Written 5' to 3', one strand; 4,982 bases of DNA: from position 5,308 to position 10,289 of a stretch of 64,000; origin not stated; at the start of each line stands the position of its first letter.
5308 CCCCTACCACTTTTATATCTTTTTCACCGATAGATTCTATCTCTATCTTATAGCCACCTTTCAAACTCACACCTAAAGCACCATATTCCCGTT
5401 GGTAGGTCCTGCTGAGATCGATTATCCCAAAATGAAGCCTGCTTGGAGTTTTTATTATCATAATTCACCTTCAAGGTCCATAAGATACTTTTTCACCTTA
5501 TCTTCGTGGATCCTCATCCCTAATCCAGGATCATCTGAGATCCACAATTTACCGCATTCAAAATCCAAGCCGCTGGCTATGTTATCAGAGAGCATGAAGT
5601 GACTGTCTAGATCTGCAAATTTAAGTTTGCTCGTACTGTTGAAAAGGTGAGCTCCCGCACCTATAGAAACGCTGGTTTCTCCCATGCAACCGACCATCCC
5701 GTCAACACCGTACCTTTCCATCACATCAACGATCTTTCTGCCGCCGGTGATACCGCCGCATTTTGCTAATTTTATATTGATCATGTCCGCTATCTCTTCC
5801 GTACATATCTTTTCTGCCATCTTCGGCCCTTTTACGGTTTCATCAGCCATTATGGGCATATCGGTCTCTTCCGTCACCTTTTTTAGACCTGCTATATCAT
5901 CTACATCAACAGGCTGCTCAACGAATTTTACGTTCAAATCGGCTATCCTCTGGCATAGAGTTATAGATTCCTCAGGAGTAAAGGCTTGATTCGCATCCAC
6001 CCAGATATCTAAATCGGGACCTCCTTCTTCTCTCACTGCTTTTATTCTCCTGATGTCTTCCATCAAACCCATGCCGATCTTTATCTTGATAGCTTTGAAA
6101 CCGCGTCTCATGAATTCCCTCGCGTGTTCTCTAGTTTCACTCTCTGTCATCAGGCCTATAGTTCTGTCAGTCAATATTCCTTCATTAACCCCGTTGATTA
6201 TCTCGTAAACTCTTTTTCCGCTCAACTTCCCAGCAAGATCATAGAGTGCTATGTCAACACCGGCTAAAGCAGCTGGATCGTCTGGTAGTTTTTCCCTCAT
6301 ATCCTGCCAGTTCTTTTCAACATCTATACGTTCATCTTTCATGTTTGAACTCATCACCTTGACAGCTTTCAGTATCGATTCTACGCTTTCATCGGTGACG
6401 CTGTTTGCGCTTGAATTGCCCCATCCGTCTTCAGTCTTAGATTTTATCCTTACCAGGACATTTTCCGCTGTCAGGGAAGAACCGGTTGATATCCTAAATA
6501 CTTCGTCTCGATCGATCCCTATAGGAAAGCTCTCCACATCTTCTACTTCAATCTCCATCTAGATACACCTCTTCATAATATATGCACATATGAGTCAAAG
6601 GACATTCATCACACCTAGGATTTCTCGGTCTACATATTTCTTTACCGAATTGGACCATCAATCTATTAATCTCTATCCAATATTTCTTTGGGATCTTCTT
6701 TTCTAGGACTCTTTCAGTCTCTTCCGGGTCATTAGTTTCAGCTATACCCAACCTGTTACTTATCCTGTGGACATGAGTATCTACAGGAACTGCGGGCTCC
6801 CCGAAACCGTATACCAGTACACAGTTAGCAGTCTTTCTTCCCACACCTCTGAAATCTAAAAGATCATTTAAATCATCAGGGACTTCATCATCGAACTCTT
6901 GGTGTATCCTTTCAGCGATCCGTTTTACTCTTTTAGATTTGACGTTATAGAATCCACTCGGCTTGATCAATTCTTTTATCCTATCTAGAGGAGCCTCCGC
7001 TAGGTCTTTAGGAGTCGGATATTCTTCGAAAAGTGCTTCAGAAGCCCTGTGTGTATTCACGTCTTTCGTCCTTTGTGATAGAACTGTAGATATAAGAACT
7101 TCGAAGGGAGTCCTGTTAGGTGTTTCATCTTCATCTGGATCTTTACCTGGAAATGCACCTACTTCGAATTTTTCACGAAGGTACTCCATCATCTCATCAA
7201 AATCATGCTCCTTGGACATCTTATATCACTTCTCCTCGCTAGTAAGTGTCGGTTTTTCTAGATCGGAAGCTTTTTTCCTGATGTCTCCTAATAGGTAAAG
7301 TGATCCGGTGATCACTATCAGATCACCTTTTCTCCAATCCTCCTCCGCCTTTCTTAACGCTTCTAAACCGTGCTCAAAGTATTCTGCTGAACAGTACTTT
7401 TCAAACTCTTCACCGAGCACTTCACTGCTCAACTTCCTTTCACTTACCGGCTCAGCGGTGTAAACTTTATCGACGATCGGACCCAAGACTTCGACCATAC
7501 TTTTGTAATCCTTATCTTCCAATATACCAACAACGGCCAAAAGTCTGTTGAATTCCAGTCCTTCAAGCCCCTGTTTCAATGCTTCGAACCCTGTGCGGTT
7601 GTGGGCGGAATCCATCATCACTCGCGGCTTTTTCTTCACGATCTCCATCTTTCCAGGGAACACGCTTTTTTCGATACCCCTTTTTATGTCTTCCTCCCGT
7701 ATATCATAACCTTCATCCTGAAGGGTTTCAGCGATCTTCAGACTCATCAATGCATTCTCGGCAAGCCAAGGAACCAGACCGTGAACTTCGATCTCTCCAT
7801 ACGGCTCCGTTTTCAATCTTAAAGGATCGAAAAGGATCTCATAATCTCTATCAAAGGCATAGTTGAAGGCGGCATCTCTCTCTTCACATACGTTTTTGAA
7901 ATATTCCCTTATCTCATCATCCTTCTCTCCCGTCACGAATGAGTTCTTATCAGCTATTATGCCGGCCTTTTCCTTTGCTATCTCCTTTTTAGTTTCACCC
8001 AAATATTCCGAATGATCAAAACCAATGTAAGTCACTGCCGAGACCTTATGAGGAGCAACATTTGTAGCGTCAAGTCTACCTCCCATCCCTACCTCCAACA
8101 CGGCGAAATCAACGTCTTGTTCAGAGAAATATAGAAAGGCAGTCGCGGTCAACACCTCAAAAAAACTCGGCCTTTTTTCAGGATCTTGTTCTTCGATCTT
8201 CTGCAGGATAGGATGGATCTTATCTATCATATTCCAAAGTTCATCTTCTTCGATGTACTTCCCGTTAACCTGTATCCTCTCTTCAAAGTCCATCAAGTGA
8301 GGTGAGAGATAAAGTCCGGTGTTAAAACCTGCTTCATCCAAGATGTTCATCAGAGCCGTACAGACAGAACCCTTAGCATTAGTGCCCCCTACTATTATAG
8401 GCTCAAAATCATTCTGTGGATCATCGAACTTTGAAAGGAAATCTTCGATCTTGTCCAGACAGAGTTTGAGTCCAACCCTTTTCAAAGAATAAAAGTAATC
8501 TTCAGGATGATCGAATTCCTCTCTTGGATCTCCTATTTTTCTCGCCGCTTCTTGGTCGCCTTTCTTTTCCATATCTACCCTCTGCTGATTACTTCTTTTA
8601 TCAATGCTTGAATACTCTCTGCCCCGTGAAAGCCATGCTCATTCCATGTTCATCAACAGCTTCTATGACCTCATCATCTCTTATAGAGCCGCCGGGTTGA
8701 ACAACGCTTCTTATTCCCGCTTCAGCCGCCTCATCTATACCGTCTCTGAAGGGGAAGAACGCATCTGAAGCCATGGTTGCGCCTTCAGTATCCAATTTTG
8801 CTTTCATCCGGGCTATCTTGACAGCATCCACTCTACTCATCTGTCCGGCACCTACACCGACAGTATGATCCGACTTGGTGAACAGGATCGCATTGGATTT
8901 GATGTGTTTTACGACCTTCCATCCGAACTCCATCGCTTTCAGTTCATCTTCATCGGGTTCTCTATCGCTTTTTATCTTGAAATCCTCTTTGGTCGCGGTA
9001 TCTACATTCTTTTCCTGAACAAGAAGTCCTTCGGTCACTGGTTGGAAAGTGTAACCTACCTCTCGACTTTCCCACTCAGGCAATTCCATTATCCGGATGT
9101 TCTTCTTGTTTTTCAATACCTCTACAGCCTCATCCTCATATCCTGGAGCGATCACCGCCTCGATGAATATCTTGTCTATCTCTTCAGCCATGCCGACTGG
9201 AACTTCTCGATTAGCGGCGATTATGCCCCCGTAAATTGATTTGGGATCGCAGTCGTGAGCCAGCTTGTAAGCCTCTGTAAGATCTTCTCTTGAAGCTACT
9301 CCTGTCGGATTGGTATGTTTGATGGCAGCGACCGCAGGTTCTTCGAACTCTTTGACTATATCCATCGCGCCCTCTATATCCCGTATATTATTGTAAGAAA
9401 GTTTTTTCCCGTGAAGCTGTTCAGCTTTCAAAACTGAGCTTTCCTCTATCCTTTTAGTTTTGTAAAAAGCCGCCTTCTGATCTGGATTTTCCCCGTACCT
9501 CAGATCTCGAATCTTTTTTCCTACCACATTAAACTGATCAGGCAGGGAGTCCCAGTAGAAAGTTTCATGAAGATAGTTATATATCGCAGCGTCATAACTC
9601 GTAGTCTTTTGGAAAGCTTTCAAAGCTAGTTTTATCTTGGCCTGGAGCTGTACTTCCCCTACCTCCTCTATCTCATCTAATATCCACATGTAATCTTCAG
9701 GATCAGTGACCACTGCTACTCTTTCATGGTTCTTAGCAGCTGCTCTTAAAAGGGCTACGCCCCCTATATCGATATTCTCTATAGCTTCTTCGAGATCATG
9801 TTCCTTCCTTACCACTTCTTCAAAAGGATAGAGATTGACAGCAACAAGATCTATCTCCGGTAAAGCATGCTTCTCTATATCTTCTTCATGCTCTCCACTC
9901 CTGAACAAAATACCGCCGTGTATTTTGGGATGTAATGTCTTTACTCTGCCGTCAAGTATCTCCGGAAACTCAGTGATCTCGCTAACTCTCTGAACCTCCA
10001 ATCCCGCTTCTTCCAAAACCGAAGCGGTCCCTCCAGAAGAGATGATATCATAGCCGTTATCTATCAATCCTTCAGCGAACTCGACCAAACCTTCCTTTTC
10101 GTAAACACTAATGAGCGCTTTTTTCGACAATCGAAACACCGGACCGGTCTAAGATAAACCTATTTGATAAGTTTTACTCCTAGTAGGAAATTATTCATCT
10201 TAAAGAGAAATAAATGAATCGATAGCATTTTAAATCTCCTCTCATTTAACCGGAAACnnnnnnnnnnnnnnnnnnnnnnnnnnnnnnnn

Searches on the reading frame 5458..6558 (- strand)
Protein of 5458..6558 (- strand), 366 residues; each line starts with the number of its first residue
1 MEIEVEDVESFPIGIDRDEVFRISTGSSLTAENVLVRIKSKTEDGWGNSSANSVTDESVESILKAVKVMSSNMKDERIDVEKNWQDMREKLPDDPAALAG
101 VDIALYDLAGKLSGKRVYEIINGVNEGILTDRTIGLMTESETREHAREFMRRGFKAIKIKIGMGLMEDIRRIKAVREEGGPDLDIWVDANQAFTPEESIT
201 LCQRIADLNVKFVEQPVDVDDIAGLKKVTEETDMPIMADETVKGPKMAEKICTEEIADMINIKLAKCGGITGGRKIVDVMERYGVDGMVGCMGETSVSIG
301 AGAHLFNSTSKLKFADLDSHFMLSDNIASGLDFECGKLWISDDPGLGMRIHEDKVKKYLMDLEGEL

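Call 48: search_protein_families(library=pfam, proteins=[window:5458-6558:-], max_evalue=0.00001)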
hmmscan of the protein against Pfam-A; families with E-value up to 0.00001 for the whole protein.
window:5458-6558:- (366 aa): 2 families
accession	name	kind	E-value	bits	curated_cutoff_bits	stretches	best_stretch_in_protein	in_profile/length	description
PF13378.12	MR_MLE_C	-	6.7e-53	180.1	29.4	1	142-353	2-218/219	Enolase C-terminal domain-like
PF02746.21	MR_MLE_N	-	1.6e-08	35.2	22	1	21-121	16-116/117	Mandelate racemase / muconate lactonizing enzyme, N-terminal domain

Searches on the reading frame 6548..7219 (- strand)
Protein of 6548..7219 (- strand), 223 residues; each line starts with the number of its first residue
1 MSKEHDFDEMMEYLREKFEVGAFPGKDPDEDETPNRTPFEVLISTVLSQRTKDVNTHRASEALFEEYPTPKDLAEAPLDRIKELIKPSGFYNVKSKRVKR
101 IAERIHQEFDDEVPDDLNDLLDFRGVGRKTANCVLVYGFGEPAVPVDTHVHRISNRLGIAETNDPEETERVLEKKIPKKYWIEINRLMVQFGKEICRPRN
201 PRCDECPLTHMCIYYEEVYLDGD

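Call 48: search_protein_families(library=pfam, proteins=[window:6548-7219:-], max_evalue=0.00001)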
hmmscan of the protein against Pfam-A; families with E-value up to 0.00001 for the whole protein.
window:6548-7219:- (223 aa): 1 family
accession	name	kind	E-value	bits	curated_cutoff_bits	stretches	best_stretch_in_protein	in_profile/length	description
PF00730.31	HhH-GPD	-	2.5e-27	95.8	26.2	1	43-178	1-108/108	HhH-GPD superfamily base excision DNA repair protein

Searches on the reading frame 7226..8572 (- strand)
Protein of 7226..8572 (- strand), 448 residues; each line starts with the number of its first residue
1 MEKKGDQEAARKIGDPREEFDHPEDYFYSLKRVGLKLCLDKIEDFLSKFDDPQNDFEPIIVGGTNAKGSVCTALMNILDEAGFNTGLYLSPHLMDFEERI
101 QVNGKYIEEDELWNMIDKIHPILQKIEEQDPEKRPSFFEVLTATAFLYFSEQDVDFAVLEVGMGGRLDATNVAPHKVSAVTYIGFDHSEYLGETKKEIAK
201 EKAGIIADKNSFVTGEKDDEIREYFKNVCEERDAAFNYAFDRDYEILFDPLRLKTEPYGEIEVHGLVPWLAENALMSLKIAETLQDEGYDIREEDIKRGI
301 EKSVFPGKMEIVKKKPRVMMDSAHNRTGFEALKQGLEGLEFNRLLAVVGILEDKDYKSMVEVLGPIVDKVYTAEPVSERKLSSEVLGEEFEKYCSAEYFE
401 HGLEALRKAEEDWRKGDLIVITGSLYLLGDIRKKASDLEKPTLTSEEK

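Call 48: search_protein_families(library=pfam, proteins=[window:7226-8572:-], max_evalue=0.00001)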
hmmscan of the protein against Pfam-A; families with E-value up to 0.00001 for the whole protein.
window:7226-8572:- (448 aa): 2 families
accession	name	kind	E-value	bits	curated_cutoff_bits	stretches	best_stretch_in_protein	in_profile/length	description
PF02875.26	Mur_ligase_C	-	9e-16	59.3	28.4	1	309-424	3-126/127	Mur ligase, glutamate ligase domain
PF08245.18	Mur_ligase_M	-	4.6e-08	33.7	24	1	63-236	3-143/200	Mur ligase middle domain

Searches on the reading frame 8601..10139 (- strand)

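Call 48: search_protein_families(library=pfam, proteins=[window:8601-10139:-], max_evalue=0.00001)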
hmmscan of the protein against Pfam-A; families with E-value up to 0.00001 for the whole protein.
window:8601-10139:- (512 aa): 2 families
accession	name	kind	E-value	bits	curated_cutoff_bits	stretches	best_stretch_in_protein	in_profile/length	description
PF01808.24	AICARFT_IMPCHas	-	1.8e-118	396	25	1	134-445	1-310/311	AICARFT/IMPCHase bienzyme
PF02142.27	MGS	-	1.2e-23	83.5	24.1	1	17-128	1-93/94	MGS-like domain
